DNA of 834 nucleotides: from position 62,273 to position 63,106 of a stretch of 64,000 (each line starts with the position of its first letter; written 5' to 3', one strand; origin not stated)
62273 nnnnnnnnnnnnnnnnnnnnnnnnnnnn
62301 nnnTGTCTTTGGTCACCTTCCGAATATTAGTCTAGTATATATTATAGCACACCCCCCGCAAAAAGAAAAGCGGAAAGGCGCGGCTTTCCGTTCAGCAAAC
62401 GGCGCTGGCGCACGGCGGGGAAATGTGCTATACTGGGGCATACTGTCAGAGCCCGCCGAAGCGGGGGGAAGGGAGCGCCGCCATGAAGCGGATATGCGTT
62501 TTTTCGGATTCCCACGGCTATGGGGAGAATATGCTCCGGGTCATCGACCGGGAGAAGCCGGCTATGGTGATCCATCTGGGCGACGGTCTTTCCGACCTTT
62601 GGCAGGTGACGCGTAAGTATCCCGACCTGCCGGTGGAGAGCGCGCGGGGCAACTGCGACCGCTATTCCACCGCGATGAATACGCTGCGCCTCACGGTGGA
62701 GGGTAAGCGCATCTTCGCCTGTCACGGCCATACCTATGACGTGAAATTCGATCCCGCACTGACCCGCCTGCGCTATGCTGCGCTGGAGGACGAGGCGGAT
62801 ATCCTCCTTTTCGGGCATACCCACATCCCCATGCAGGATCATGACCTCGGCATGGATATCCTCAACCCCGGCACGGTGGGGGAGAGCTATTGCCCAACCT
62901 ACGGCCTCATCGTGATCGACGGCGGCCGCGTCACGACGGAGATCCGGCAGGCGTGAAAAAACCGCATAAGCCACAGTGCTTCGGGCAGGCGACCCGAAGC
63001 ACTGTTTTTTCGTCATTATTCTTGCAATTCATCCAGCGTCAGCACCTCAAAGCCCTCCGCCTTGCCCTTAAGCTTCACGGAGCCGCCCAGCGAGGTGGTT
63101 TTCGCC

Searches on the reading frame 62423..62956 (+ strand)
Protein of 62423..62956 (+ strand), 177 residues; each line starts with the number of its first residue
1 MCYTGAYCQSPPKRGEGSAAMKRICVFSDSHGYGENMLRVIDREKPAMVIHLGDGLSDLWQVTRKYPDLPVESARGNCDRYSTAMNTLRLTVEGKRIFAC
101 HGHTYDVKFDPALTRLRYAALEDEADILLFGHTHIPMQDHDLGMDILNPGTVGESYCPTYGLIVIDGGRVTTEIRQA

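Call 11: search_protein_families(library=pfam, proteins=[window:62423-62956:+], max_evalue=0.001)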
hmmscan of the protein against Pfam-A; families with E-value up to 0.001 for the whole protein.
window:62423-62956:+ (177 aa): 2 families
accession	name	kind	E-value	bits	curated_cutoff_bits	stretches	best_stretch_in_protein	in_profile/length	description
PF12850.12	Metallophos_2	-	1.3e-20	74.4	27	1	23-155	2-138/154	Calcineurin-like phosphoesterase superfamily domain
PF00149.33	Metallophos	-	4.9e-07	30.8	21.5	1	23-135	2-190/191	Calcineurin-like phosphoesterase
